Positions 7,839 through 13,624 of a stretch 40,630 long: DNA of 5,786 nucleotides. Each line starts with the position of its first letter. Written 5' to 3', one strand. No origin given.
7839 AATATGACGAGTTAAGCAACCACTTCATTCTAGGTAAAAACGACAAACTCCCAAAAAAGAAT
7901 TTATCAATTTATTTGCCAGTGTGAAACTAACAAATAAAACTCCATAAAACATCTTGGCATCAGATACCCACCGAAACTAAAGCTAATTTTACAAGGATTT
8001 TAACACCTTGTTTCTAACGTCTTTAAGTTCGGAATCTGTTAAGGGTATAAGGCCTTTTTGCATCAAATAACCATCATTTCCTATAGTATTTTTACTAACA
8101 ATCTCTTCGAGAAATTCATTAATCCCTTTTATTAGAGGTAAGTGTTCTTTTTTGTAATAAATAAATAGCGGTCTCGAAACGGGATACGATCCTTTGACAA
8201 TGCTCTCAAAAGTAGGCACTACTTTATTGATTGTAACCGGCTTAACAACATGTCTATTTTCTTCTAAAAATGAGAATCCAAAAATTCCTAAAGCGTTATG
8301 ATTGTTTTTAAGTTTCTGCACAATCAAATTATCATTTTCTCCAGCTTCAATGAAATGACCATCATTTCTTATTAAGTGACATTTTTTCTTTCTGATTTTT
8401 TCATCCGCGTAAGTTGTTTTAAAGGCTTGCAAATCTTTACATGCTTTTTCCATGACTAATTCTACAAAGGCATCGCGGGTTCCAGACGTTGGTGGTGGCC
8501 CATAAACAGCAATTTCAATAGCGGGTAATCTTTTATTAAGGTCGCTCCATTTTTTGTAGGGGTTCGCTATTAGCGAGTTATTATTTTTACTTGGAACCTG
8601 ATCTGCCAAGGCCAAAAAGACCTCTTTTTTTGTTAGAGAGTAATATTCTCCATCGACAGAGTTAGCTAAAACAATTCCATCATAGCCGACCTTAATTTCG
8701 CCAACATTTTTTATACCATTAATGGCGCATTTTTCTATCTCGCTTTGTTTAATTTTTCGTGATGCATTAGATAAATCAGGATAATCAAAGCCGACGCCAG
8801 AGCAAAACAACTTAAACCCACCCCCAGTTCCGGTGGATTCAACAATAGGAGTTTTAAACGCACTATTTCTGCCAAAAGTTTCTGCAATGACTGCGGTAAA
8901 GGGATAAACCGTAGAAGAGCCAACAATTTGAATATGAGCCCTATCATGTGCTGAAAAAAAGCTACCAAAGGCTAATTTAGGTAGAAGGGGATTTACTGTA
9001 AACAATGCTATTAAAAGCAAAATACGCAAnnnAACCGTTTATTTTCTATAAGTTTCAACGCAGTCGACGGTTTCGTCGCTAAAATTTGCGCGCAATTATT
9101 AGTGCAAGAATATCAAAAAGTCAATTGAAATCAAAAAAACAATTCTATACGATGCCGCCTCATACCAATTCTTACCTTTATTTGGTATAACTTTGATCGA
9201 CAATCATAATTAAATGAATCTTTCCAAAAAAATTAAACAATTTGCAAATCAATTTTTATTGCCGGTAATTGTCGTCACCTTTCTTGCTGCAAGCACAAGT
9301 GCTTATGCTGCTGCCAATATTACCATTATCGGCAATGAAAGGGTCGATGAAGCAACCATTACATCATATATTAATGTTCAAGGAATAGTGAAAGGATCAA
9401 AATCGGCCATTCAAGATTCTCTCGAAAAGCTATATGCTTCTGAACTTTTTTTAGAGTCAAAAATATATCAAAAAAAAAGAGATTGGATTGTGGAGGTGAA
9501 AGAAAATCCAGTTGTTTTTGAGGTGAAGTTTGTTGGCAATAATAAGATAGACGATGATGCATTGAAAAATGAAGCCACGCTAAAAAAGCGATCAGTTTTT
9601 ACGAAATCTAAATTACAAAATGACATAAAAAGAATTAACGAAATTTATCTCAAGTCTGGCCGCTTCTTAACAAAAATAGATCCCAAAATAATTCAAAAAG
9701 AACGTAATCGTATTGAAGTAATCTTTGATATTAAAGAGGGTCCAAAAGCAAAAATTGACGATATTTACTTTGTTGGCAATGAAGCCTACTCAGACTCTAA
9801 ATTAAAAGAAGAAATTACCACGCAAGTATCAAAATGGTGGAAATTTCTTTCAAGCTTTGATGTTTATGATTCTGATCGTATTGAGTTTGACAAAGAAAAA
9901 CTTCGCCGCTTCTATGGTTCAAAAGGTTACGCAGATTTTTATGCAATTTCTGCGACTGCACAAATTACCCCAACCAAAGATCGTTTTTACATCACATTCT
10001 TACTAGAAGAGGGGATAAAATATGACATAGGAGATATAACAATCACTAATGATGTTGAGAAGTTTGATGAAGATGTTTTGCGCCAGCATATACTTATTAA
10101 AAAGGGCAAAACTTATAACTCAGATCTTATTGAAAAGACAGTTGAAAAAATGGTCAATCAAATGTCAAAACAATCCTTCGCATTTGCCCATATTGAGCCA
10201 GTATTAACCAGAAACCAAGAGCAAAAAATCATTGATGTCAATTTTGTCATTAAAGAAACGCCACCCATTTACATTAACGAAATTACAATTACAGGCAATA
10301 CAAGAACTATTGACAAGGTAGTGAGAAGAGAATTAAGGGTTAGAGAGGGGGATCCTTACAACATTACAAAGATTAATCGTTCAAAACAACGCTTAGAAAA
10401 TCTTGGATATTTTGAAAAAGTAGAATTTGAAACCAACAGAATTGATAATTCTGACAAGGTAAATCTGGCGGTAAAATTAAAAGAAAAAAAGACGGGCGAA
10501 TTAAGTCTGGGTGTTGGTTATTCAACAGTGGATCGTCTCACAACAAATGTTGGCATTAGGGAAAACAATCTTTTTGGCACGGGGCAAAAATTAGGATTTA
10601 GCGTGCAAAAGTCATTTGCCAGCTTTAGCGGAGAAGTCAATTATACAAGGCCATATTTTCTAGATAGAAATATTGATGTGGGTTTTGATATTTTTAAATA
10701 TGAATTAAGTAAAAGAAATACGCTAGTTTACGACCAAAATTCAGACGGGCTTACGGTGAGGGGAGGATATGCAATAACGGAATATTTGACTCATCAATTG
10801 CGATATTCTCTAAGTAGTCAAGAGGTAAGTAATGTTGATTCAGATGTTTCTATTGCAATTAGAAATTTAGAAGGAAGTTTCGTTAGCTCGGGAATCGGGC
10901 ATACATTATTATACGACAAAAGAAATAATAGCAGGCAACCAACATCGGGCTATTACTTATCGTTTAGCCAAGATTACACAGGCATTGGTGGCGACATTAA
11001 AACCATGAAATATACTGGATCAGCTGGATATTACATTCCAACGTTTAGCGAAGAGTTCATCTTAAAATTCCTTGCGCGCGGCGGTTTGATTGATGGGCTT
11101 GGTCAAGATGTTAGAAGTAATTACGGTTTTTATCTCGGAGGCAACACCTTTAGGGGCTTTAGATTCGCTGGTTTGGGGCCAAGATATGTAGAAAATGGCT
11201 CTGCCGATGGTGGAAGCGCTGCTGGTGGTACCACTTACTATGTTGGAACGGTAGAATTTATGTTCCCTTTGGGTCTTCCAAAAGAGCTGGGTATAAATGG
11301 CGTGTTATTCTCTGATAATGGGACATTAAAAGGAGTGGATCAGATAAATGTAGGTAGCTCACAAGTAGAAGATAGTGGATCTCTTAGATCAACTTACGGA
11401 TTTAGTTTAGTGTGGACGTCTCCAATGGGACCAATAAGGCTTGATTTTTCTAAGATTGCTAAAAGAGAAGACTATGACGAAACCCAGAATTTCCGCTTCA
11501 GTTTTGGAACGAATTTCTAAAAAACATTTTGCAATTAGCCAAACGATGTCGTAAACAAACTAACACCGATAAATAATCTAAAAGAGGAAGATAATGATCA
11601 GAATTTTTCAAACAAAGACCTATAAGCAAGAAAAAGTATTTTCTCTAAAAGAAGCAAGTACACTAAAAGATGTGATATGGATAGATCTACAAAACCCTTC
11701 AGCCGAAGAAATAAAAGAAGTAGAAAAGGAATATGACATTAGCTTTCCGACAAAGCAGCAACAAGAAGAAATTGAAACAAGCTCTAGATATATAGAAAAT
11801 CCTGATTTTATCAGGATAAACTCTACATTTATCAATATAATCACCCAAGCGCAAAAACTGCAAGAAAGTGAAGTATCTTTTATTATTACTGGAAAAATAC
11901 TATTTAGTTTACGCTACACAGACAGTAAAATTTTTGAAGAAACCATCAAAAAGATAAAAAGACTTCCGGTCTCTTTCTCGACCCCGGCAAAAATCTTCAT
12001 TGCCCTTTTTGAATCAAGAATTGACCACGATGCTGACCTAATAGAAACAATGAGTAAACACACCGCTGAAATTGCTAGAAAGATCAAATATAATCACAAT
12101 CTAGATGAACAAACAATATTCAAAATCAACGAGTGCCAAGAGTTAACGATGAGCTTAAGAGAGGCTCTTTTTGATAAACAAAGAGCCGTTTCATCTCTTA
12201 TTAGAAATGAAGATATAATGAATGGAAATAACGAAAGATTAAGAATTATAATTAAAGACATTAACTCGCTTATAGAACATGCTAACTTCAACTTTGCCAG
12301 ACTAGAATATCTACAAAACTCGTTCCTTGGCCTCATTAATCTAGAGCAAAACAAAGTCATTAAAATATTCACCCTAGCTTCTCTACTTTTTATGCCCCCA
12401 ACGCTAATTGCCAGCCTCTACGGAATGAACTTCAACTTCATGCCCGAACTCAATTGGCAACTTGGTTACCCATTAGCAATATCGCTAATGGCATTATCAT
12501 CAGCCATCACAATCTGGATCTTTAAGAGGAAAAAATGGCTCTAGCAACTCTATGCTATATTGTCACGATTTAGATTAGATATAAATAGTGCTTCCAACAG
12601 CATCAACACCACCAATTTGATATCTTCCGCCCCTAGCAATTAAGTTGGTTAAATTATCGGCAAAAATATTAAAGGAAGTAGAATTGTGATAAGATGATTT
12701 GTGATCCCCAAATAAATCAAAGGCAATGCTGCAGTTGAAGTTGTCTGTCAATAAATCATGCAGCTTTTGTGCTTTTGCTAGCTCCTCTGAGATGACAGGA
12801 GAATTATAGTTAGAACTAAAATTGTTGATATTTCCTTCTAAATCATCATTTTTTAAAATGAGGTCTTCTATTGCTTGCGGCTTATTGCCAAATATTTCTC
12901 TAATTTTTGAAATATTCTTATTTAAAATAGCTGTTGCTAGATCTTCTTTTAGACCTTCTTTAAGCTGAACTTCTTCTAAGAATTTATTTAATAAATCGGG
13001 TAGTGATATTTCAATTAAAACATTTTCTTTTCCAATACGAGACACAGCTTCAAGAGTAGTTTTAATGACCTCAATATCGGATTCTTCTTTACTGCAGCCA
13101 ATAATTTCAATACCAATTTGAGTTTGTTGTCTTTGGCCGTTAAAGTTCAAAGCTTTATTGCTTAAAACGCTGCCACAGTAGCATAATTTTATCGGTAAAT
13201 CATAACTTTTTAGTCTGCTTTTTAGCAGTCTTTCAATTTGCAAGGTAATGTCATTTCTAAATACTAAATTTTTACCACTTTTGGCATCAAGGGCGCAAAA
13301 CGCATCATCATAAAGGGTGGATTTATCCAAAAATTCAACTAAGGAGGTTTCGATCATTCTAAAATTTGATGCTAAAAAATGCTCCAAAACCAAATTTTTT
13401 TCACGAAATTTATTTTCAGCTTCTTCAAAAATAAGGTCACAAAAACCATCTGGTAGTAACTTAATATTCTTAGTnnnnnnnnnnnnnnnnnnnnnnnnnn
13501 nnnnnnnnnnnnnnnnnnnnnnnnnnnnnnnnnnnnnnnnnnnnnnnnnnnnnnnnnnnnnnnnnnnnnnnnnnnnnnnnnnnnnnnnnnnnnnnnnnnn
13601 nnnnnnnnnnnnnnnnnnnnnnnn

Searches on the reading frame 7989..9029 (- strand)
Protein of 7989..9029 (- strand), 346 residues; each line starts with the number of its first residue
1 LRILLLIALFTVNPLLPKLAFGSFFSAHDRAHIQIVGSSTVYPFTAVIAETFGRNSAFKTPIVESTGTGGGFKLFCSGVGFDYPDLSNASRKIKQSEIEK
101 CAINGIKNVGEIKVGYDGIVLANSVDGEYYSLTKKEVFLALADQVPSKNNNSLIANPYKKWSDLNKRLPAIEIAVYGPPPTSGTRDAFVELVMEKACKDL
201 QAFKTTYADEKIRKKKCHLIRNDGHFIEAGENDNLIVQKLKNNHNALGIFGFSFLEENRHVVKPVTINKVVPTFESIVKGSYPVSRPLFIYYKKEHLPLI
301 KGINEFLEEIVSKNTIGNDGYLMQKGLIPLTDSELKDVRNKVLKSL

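Call 6: search_protein_families(library=pfam, proteins=[window:7989-9029:-], max_evalue=0.001)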
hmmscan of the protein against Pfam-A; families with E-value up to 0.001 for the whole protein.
window:7989-9029:- (346 aa): 1 family
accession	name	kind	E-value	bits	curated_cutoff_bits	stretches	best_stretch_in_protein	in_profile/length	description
PF12849.12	PBP_like_2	-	5.2e-40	138.3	27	1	27-313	6-266/267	PBP superfamily domain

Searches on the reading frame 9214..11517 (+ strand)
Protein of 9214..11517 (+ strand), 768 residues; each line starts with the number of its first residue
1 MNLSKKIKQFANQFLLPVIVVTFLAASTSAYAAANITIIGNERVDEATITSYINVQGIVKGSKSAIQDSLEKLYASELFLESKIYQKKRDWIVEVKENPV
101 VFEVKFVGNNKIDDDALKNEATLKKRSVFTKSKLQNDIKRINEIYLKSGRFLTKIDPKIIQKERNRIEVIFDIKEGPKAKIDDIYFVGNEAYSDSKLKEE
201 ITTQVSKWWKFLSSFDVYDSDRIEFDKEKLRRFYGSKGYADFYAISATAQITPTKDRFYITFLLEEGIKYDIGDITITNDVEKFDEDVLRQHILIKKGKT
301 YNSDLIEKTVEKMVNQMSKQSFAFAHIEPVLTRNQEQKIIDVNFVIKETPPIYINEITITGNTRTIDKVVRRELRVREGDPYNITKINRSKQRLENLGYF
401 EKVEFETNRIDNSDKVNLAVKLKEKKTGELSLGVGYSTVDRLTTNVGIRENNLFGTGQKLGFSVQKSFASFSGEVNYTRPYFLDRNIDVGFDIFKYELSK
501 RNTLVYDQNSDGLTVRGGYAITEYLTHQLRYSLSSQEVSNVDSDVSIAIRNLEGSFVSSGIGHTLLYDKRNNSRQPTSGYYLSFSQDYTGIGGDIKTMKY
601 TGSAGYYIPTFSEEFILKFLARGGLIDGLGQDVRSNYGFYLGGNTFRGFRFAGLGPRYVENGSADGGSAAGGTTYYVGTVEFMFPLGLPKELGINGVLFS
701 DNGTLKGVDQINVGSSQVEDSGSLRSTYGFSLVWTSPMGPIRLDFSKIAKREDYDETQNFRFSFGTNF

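Call 6: search_protein_families(library=pfam, proteins=[window:9214-11517:+], max_evalue=0.001)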
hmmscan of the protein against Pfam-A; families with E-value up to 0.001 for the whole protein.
window:9214-11517:+ (768 aa): 2 families
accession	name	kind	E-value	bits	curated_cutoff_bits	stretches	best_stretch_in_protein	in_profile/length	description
PF01103.29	Omp85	-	3.1e-60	204.8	24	1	452-768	1-325/325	Omp85 superfamily domain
PF07244.20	POTRA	-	2.3e-58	195.3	21.3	4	352-425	1-79/79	Surface antigen variable number repeat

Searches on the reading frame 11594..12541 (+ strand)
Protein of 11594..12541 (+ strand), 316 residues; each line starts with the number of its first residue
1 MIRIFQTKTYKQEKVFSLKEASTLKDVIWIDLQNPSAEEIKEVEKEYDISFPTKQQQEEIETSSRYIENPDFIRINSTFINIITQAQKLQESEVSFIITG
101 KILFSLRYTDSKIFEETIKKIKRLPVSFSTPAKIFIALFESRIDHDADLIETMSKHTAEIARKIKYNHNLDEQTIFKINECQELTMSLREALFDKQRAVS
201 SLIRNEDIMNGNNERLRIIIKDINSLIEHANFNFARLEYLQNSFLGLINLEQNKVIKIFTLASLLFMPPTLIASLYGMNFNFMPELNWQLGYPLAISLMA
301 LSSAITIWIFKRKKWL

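Call 6: search_protein_families(library=pfam, proteins=[window:11594-12541:+], max_evalue=0.001)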
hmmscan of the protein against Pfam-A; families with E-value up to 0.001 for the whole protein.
window:11594-12541:+ (316 aa): 1 family
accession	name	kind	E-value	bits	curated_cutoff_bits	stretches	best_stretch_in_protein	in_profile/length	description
PF01544.23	CorA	-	2.3e-58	198.3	27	1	26-312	3-292/292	CorA-like Mg2+ transporter protein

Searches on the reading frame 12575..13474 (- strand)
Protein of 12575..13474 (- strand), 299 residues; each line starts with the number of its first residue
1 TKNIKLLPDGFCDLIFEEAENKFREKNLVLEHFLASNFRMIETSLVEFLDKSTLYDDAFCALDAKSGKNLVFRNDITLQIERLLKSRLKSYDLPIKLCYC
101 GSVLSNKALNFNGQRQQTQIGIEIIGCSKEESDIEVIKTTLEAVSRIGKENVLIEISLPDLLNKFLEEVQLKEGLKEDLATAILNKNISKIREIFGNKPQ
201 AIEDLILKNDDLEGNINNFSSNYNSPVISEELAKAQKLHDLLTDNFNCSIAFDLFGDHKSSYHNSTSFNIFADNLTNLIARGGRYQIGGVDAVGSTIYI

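Call 86: search_protein_families(library=pfam, proteins=[window:12575-13474:-], max_evalue=0.00001)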
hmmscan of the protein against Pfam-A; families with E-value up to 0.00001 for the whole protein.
window:12575-13474:- (299 aa): 1 family
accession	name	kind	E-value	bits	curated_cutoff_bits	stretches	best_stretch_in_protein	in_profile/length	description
PF13393.11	tRNA-synt_His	-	7.6e-46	157.2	25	1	10-289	1-290/308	Histidyl-tRNA synthetase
